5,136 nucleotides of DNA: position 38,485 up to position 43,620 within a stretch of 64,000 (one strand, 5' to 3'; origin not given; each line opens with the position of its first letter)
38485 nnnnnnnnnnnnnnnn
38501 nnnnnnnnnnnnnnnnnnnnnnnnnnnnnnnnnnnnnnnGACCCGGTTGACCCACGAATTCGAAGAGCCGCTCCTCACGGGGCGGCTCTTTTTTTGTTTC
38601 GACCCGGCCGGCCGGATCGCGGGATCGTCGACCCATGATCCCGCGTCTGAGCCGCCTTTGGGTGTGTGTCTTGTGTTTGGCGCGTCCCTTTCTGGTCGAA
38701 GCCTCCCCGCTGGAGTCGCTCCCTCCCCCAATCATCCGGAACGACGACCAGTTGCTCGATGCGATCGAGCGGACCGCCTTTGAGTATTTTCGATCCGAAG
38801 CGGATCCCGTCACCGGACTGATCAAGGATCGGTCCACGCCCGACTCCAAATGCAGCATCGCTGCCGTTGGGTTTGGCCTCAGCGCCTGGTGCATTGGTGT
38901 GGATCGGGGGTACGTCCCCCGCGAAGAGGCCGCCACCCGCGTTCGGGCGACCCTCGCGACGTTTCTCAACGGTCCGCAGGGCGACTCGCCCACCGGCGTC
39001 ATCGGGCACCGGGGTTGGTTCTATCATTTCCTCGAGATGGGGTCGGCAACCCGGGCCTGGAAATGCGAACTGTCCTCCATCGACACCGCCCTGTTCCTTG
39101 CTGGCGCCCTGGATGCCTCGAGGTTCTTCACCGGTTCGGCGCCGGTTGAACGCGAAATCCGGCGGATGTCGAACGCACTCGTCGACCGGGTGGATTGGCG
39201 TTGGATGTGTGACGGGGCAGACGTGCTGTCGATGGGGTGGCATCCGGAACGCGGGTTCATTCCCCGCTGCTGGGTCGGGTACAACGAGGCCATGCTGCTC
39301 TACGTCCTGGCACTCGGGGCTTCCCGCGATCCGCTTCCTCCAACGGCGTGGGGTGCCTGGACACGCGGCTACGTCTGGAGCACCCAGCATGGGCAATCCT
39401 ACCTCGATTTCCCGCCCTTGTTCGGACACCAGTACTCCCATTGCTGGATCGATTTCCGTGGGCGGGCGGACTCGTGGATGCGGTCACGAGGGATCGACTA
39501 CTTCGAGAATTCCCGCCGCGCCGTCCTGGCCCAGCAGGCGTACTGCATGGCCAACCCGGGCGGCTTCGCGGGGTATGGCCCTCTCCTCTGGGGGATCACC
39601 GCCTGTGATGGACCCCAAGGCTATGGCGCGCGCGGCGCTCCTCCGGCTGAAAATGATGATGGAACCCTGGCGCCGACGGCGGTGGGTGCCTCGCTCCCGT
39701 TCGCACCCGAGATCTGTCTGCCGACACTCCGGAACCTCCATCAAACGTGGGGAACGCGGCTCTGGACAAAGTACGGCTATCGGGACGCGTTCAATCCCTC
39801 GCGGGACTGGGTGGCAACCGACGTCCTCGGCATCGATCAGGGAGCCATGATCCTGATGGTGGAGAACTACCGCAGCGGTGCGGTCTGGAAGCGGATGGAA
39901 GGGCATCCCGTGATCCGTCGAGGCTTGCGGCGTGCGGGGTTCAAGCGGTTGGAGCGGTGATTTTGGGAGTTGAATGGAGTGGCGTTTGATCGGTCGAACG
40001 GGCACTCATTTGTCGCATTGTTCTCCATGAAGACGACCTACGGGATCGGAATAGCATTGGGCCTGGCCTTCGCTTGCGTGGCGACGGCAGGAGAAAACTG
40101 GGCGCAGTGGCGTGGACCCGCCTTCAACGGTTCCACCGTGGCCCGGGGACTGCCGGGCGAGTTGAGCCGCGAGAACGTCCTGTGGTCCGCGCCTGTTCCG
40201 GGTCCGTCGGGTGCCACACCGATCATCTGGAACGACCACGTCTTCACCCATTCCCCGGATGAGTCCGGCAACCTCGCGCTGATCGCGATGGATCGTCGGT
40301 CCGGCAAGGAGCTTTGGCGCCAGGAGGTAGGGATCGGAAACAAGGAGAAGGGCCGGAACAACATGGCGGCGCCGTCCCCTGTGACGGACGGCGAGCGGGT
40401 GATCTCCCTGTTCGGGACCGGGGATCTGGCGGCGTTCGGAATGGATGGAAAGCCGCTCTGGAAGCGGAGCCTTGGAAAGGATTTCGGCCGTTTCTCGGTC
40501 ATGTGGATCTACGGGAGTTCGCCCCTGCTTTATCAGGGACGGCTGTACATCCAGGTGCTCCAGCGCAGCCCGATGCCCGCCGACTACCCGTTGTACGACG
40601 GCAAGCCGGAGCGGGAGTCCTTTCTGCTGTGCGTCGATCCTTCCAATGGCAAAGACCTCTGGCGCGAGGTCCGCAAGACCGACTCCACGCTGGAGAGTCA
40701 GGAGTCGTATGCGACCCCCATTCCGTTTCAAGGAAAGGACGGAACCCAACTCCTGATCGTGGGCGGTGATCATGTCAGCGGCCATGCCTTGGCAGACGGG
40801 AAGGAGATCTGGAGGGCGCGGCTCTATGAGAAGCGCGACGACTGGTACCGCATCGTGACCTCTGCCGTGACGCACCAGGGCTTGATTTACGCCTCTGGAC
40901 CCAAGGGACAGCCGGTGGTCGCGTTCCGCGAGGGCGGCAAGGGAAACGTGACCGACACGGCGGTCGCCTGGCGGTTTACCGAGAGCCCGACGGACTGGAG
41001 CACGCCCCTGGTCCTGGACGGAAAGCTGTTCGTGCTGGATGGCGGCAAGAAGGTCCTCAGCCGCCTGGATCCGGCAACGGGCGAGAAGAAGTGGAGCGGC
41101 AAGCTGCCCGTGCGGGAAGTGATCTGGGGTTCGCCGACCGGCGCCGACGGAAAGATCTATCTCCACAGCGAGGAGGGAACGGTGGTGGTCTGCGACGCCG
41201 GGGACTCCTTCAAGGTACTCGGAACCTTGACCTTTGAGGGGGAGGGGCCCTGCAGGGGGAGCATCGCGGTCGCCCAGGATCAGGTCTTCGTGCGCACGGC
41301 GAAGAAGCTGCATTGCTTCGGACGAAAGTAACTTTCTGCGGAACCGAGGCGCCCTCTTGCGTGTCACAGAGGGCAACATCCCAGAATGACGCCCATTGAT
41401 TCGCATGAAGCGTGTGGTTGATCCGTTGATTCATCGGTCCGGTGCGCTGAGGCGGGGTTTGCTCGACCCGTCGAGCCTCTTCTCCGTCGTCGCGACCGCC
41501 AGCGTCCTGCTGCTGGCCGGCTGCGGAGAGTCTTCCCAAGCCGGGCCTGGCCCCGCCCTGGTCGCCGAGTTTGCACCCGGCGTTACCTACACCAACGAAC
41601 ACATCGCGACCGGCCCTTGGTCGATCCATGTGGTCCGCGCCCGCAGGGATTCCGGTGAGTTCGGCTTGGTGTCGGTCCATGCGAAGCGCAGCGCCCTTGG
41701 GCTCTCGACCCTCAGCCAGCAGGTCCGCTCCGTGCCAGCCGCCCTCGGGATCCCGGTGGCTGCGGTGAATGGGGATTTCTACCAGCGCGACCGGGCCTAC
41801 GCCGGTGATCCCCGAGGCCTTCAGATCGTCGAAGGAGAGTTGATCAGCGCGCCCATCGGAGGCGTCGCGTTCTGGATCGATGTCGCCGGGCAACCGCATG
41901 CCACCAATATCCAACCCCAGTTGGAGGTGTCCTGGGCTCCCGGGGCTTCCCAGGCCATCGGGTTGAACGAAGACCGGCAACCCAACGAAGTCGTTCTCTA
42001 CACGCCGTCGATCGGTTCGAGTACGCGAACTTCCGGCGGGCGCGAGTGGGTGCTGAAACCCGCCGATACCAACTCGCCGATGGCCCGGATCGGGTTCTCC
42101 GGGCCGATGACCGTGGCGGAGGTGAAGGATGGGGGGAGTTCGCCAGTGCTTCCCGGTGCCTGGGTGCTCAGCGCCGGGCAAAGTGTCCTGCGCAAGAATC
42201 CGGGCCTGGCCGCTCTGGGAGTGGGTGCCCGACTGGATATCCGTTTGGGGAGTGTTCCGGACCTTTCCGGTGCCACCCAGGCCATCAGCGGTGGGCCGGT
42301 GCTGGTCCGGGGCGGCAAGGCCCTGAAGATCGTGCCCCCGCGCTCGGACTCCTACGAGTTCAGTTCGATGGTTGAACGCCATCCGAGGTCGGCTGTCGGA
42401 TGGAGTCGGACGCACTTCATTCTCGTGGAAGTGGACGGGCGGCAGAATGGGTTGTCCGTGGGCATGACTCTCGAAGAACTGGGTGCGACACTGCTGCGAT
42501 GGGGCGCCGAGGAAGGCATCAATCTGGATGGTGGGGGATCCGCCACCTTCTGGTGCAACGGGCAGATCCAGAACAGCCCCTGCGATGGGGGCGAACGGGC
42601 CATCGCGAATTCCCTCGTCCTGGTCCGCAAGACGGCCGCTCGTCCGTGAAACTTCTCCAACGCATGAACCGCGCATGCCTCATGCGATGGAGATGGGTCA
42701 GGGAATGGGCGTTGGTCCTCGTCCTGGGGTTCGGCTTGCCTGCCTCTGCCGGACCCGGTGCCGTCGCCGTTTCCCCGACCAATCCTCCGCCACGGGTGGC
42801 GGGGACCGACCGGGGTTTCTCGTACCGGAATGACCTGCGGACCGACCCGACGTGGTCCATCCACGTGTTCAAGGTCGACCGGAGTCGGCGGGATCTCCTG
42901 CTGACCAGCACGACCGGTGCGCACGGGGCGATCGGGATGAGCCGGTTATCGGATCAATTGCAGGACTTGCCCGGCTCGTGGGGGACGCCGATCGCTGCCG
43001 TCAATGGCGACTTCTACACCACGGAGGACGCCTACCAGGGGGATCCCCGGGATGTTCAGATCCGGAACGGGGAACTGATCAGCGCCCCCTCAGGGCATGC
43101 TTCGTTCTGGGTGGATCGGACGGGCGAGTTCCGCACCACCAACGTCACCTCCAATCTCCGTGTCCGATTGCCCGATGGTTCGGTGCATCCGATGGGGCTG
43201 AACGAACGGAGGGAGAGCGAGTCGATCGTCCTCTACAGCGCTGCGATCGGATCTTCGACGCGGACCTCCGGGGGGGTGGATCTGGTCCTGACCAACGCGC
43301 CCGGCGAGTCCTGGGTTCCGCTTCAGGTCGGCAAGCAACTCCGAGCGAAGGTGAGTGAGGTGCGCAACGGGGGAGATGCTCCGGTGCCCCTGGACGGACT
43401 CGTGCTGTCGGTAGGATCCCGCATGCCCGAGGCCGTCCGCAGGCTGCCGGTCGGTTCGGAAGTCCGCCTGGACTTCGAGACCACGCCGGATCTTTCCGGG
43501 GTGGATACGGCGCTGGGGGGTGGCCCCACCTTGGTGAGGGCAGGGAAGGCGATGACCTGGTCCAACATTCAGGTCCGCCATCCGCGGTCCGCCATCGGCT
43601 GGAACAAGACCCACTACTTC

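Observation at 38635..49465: Nine-gene, tightly coupled secreted operon: three phosphodiester-glycosidase paralogs, a CotH-like kinase and two pseudopilin-like proteins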

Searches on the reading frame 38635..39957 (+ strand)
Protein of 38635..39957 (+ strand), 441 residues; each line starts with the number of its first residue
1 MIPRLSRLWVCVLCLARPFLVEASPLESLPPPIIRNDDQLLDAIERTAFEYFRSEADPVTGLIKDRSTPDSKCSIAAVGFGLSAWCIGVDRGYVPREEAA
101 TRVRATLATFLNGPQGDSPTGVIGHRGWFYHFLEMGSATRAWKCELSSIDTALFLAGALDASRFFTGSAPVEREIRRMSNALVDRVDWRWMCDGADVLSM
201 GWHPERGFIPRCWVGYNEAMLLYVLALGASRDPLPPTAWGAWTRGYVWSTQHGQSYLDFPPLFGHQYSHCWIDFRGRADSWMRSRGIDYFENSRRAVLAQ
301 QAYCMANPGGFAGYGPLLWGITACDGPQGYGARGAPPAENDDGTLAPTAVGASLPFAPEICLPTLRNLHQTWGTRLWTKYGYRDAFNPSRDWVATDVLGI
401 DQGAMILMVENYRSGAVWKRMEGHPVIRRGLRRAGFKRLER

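Call 5: search_protein_families(library=pfam, proteins=[window:38635-39957:+], max_evalue=0.01)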
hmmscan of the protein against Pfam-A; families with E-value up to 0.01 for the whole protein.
window:38635-39957:+ (441 aa): 1 family
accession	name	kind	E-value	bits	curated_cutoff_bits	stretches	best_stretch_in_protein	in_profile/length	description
PF10091.15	Glycoamylase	-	1.3e-76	257.4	27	1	213-424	4-220/221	Putative glucoamylase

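Call 6: search_protein_families(library=ncbifam, proteins=[window:38635-39957:+], max_evalue=0.01)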
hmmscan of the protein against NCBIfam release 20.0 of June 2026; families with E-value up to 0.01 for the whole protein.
window:38635-39957:+ (441 aa): 0 families

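Call 22: search_solved_structures(query=window:38635-39957:+, max_evalue=0.01, show_alignments=1)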
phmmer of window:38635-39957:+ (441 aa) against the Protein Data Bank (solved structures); distinct sequences matched with E-value up to 0.01: 7.
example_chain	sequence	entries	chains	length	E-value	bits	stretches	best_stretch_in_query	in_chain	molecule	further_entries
8xul_A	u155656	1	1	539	3.7e-115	388.3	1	21-436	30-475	XCC2207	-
4gl3_A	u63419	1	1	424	7.4e-72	245.5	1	36-437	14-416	putative glucoamylase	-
3eu8_A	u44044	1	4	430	1.7e-56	194.9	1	33-437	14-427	putative glucoamylase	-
5z06_A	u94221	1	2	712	2.8e-56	194.1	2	260-439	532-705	BDI_3064 protein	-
4qt9_A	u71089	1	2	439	3.9e-55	190.4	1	36-437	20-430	putative glucoamylase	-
5gzk_A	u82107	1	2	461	2.7e-53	184.3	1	35-437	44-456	Uncharacterized protein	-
5gzh_A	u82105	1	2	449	2.7e-53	184.3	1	36-437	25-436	Endo-beta-1,2-glucanase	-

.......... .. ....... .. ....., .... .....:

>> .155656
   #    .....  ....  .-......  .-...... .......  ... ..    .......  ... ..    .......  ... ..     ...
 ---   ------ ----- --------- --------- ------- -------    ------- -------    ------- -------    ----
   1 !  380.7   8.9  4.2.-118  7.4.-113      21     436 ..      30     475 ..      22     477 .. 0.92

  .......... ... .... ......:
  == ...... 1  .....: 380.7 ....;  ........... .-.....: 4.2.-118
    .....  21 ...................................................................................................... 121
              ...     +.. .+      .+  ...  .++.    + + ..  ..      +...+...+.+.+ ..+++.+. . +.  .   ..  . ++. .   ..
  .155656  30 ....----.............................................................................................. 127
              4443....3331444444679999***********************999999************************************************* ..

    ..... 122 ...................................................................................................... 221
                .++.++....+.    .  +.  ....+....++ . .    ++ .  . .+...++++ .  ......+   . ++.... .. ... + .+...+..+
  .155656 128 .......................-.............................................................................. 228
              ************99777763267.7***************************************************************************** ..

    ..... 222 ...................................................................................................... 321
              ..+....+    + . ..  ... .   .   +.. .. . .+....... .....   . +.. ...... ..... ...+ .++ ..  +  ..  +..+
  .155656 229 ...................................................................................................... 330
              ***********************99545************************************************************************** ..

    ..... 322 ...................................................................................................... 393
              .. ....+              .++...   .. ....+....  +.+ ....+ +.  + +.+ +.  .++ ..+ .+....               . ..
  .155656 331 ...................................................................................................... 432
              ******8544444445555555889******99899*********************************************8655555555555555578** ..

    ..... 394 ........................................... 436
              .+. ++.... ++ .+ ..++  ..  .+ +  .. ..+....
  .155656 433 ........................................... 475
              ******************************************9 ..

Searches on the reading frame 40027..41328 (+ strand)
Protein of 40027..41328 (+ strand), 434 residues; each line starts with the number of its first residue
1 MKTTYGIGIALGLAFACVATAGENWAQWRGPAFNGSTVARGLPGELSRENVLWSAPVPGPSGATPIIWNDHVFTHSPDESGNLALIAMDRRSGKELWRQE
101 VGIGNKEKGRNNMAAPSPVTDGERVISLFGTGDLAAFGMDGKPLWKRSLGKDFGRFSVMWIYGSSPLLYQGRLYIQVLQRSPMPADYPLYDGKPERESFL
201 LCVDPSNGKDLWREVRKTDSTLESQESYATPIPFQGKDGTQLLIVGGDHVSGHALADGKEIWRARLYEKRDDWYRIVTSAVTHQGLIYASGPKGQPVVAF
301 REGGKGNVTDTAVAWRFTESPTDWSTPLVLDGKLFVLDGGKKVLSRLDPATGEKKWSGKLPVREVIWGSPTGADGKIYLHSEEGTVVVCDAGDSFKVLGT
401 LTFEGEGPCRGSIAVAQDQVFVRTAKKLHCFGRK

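Call 5: search_protein_families(library=pfam, proteins=[window:40027-41328:+], max_evalue=0.01)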
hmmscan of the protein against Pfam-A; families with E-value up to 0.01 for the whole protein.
window:40027-41328:+ (434 aa): 3 families
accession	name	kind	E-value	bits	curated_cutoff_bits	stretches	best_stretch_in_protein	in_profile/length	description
PF13360.13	PQQ_2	-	1.3e-33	117.1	27.6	4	86-302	6-185/233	Outer membrane protein assembly factor BamB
PF01011.28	PQQ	-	1.1e-09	38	26.7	1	305-360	21-85/595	Glucose/ethanol/alcohol dehydrogenase, beta-propeller domain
PF25293.1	Beta-prop_EMC1_N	-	0.00033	20.8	34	0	232-293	114-174/219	EMC1 N-terminal beta-propeller domain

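Call 6: search_protein_families(library=ncbifam, proteins=[window:40027-41328:+], max_evalue=0.01)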
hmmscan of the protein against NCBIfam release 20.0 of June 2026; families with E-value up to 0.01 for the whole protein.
window:40027-41328:+ (434 aa): 6 families
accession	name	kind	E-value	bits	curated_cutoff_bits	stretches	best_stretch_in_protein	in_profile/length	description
TIGR03300.1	assembly_YfgL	equivalog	1.1e-11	44.1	285.2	2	253-390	80-206/377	outer membrane protein assembly factor BamB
NF008351.0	PRK11138.1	equivalog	2e-09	36.4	423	1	252-386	83-217/394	outer membrane protein assembly factor BamB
TIGR03075.1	PQQ_enz_alc_DH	subfamily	2.6e-09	36.2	480.05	1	67-128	118-171/530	PQQ-dependent dehydrogenase, methanol/ethanol family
TIGR04528.1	acido_non_PQQ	subfamily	6.7e-06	25.1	650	0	82-151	400-463/493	acido-empty-quinoprotein group A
TIGR03074.1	PQQ_membr_DH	subfamily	5.7e-05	21.1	832.65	0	288-357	160-238/783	membrane-bound PQQ-dependent dehydrogenase, glucose/quinate/shikimate family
NF053615.1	SerThrKinAfsKStmc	equivalog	0.00076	18.2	1300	0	313-414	686-781/809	protein serine/threonine kinase AfsK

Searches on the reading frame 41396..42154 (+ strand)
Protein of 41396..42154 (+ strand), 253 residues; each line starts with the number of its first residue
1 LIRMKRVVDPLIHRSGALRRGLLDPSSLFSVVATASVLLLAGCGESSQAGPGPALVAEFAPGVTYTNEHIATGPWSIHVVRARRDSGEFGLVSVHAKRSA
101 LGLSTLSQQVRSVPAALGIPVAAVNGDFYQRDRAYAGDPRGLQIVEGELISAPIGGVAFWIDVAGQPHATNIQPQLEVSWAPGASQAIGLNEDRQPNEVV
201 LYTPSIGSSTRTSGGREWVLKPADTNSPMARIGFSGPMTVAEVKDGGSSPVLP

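Call 43: search_protein_families(library=pfam, proteins=[window:41396-42154:+], max_evalue=5)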
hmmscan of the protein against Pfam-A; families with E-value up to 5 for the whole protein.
window:41396-42154:+ (253 aa): 1 family
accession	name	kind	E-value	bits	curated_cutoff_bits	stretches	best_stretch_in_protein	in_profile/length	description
PF13627.12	LptM_cons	-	0.9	9.9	27.3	1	31-44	2-15/23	LPS-assembly lipoprotein LptM, conserved region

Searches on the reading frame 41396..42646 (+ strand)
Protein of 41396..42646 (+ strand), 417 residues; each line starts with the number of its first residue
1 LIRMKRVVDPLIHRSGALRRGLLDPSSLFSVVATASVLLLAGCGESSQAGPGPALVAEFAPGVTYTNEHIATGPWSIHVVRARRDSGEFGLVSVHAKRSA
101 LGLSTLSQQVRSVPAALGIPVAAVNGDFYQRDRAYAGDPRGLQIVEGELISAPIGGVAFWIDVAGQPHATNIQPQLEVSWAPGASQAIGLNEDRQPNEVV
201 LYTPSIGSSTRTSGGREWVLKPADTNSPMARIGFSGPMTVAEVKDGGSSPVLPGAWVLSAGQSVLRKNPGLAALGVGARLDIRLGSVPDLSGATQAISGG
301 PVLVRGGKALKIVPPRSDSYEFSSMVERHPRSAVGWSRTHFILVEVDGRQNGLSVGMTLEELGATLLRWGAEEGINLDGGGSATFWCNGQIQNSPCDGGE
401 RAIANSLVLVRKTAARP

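Call 5: search_protein_families(library=pfam, proteins=[window:41396-42646:+], max_evalue=0.01)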
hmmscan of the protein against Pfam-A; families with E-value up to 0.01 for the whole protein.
window:41396-42646:+ (417 aa): 1 family
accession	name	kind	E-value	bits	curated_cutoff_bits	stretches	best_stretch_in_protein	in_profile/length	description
PF09992.14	NAGPA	-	3.2e-31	109.2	25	1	253-409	19-168/169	Phosphodiester glycosidase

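Call 6: search_protein_families(library=ncbifam, proteins=[window:41396-42646:+], max_evalue=0.01)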
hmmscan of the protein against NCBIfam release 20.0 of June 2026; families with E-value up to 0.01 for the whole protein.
window:41396-42646:+ (417 aa): 0 families

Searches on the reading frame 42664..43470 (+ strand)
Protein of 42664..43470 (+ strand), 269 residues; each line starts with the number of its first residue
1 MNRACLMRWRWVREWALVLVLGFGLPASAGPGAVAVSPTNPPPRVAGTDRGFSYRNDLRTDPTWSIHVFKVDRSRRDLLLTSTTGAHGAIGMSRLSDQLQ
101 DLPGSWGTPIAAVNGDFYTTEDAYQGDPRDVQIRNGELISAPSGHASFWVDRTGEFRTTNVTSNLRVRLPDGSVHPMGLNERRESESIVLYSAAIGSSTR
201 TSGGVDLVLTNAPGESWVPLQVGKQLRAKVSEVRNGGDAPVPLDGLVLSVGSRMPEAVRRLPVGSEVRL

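Call 43: search_protein_families(library=pfam, proteins=[window:42664-43470:+], max_evalue=5)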
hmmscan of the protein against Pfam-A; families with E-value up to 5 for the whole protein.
window:42664-43470:+ (269 aa): 1 family
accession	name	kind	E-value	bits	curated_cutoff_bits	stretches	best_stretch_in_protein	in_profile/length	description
PF18225.7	AbfS_sensor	-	0.22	11.8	26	1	54-79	9-35/65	Sensor histidine kinase (AbfS) sensor domain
